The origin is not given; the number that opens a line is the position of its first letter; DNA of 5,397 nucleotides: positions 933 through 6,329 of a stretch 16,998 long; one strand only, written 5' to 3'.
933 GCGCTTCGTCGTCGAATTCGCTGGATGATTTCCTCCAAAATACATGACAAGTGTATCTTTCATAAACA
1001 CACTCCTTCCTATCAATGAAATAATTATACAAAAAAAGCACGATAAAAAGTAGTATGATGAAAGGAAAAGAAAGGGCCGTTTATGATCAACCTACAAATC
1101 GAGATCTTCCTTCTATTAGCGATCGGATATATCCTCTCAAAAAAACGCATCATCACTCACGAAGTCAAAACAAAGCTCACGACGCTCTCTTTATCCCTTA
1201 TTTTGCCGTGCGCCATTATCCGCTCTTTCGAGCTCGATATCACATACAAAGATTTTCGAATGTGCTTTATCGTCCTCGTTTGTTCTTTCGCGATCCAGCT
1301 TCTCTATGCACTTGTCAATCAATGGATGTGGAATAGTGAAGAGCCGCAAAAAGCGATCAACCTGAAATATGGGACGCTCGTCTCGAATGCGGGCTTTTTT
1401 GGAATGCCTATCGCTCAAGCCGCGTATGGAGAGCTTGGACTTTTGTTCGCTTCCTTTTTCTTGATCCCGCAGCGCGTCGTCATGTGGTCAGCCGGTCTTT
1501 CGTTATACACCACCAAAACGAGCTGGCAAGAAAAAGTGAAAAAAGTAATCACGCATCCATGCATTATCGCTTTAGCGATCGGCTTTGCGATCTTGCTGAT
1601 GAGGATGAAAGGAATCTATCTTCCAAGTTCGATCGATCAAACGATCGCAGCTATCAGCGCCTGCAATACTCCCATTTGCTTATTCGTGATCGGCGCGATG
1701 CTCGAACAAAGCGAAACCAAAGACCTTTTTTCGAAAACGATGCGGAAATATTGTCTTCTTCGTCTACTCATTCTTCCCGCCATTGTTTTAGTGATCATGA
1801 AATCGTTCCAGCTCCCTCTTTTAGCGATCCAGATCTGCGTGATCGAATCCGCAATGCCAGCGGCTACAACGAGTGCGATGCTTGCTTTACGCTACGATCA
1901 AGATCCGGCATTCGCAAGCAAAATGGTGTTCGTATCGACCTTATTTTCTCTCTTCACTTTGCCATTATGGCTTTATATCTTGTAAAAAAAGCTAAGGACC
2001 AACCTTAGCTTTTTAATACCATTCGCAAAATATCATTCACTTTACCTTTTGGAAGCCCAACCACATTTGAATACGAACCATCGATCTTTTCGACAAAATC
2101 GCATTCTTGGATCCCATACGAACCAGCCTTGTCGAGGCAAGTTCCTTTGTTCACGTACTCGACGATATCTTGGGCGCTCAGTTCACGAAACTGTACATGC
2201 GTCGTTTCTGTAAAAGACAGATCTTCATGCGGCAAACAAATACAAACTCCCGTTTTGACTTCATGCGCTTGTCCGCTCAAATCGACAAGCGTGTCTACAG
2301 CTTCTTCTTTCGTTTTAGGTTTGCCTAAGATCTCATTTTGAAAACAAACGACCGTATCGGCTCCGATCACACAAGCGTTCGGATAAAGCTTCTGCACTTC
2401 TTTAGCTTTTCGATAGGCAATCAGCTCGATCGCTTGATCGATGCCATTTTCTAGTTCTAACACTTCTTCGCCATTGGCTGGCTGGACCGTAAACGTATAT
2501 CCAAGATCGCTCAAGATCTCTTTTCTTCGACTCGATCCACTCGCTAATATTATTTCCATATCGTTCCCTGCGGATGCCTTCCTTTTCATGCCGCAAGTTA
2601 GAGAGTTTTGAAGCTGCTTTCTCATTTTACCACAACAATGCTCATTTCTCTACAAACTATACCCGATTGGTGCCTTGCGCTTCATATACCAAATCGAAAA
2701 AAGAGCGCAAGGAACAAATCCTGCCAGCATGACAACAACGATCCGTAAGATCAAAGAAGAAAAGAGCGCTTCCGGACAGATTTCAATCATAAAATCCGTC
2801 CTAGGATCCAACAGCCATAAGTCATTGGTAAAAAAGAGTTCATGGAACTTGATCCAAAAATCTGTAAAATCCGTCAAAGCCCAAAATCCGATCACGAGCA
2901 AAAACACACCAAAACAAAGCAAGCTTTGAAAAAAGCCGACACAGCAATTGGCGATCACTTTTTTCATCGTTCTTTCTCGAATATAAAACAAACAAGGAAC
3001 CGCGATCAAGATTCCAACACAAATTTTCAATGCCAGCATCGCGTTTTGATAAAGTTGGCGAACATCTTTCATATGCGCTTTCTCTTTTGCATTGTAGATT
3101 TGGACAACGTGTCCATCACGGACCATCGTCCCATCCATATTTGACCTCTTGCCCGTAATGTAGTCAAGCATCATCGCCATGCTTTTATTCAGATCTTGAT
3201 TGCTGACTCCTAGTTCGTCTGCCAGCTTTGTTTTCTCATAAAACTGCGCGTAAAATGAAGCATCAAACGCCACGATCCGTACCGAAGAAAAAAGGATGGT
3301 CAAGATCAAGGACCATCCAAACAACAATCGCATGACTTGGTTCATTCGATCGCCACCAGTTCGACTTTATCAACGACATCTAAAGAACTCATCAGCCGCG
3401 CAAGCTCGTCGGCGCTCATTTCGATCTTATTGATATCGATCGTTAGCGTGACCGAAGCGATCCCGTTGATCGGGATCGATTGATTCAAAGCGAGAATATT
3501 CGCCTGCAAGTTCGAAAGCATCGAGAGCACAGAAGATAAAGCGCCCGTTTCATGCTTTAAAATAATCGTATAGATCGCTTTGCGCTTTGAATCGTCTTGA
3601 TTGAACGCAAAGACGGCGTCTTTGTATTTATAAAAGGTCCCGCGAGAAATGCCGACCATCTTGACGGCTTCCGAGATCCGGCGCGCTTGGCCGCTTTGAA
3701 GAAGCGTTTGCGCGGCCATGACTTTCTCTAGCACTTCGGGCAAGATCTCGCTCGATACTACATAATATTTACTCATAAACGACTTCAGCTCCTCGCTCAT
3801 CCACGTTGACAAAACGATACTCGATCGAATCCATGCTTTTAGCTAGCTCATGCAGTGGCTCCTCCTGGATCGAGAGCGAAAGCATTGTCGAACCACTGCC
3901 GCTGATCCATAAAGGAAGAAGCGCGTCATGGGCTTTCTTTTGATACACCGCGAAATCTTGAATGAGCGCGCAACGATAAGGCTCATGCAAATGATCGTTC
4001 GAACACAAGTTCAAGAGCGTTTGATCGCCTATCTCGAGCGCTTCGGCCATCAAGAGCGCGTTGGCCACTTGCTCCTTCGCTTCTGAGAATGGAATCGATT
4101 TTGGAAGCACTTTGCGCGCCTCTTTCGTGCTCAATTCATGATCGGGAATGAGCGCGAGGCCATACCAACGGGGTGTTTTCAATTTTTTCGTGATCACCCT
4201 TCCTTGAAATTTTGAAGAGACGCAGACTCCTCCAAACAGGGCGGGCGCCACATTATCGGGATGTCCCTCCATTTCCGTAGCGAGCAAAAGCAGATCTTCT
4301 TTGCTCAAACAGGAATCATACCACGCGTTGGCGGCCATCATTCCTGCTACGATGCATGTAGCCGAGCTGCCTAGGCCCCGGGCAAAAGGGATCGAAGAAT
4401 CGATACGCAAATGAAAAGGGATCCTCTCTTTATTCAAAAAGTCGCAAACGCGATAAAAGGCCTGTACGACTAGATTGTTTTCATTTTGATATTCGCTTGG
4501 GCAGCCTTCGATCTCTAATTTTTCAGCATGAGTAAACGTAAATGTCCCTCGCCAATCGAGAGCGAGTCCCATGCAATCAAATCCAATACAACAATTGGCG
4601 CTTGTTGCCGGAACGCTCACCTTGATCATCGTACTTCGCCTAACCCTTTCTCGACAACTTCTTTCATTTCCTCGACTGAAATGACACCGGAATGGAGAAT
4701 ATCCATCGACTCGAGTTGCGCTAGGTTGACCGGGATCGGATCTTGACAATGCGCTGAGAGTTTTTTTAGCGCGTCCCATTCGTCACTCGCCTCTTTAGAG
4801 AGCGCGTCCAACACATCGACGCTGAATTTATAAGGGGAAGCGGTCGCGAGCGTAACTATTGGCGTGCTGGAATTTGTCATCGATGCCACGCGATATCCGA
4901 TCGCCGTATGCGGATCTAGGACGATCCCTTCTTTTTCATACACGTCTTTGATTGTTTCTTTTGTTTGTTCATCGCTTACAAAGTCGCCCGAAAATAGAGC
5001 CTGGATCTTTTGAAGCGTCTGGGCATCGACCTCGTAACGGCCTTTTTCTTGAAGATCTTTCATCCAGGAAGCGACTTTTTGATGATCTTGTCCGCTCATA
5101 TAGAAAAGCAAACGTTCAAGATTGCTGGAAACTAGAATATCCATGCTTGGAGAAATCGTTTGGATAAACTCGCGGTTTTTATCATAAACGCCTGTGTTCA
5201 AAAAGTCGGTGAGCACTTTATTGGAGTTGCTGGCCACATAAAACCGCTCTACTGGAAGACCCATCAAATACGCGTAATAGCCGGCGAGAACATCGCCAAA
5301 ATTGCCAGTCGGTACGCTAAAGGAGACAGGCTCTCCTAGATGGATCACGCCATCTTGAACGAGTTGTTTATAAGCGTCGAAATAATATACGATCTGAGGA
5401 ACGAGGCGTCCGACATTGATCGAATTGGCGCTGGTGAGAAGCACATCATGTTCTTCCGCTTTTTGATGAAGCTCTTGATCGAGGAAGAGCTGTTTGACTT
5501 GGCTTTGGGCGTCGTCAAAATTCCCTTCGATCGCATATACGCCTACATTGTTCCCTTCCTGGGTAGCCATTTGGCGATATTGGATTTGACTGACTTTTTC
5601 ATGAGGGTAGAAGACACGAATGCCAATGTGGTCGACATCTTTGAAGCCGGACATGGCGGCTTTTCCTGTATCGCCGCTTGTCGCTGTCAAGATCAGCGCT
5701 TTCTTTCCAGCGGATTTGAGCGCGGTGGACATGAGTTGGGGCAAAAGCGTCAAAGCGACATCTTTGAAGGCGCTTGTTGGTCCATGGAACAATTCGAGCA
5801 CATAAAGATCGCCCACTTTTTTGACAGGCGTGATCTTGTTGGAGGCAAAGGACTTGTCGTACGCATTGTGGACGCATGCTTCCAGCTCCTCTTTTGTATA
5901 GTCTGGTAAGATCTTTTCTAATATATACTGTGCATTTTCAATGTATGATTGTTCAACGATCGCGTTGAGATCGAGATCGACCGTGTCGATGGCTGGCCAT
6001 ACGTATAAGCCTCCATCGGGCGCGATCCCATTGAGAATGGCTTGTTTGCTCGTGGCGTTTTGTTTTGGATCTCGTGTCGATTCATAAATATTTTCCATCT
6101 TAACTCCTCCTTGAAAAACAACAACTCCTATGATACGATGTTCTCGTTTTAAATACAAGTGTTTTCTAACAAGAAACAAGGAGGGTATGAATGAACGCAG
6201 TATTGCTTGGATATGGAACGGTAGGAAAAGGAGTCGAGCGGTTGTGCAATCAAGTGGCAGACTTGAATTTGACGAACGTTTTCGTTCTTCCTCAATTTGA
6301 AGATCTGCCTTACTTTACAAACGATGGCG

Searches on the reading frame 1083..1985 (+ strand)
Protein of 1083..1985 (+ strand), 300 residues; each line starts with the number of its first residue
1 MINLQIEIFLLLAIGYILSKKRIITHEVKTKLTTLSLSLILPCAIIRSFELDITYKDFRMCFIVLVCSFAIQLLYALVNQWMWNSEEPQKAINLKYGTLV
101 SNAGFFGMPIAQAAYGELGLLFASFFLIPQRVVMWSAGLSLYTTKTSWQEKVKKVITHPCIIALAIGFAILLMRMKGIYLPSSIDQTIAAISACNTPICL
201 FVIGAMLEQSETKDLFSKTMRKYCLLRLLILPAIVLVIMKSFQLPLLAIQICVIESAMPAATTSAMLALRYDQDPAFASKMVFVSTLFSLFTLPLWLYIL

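Call 39: search_protein_families(library=pfam, proteins=[window:1083-1985:+], max_evalue=0.001)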
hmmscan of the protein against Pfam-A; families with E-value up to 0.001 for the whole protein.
window:1083-1985:+ (300 aa): 2 families
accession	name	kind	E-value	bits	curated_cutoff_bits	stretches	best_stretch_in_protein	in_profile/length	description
PF03547.23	Mem_trans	-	5.2e-33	114.5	25.7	1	6-297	7-343/343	Membrane transport protein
PF01758.21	SBF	-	0.00029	21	24.3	1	224-300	34-114/191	Sodium Bile acid symporter family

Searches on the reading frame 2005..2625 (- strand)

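Call 39: search_protein_families(library=pfam, proteins=[window:2005-2625:-], max_evalue=0.001)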
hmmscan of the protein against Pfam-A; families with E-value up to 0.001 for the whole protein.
window:2005-2625:- (206 aa): 1 family
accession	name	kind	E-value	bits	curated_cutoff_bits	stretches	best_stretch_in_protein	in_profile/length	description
PF02545.19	Maf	-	1.3e-53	181.9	27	1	24-201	1-185/187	Maf-like protein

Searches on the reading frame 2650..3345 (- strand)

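Call 39: search_protein_families(library=pfam, proteins=[window:2650-3345:-], max_evalue=0.001)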
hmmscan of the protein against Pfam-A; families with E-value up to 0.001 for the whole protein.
window:2650-3345:- (231 aa): 1 family
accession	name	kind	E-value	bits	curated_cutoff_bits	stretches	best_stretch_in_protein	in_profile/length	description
PF07314.17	Lit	-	4.3e-42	144.6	24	1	8-195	2-176/176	Lipoprotein intramolecular transacylase Lit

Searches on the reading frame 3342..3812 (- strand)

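Call 39: search_protein_families(library=pfam, proteins=[window:3342-3812:-], max_evalue=0.001)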
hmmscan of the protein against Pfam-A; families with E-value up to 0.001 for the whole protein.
window:3342-3812:- (156 aa): 3 families
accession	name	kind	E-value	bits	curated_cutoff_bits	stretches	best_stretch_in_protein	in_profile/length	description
PF13291.12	ACT_4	-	8.2e-05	23.7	27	1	83-152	11-77/80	ACT domain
PF13551.12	HTH_29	-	0.00037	21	28.1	0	36-65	4-34/64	Winged helix-turn helix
PF01842.31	ACT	-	0.00046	20.3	27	0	85-131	7-55/66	ACT domain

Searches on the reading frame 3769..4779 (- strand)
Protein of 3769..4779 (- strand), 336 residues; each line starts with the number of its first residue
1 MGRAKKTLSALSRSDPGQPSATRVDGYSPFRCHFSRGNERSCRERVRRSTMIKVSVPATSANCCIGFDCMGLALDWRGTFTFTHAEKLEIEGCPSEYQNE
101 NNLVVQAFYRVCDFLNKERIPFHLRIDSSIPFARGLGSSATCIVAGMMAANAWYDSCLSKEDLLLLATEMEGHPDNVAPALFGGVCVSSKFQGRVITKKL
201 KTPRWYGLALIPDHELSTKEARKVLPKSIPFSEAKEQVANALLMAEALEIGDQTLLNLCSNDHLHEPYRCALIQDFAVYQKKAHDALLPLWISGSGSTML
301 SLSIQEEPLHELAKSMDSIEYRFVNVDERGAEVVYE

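Call 39: search_protein_families(library=pfam, proteins=[window:3769-4779:-], max_evalue=0.001)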
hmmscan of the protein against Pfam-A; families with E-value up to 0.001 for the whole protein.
window:3769-4779:- (336 aa): 1 family
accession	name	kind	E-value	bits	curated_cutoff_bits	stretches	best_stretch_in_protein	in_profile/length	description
PF00288.32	GHMP_kinases_N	-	7.1e-19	68.3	22.3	1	102-184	1-87/87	GHMP kinases N terminal domain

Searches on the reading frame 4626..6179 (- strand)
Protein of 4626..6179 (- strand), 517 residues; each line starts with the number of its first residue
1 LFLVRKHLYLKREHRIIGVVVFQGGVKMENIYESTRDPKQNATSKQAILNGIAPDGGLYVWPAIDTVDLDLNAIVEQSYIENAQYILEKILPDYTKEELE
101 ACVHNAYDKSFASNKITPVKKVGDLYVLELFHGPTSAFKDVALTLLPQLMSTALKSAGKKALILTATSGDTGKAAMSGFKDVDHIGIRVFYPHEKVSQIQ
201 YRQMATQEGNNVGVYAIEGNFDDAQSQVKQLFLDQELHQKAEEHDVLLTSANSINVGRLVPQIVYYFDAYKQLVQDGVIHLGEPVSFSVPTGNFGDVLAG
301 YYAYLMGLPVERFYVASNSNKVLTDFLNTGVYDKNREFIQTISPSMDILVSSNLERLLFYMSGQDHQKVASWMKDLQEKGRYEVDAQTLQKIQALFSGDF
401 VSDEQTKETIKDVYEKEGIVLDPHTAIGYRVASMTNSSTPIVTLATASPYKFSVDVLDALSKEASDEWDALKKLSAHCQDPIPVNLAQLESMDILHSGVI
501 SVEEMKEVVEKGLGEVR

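Call 39: search_protein_families(library=pfam, proteins=[window:4626-6179:-], max_evalue=0.001)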
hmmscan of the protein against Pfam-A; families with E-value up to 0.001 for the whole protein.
window:4626-6179:- (517 aa): 3 families
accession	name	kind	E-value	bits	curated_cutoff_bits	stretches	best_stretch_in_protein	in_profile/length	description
PF14821.11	Thr_synth_N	-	3.3e-14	53.2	25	1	32-107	2-79/79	Threonine synthase N terminus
PF00291.31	PALP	-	3.8e-14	53.2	35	1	124-432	23-275/295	Pyridoxal-phosphate dependent enzyme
PF24857.1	THR4_C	-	5.3e-07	30.1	27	1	425-470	1-53/85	Threonine synthase, C-terminal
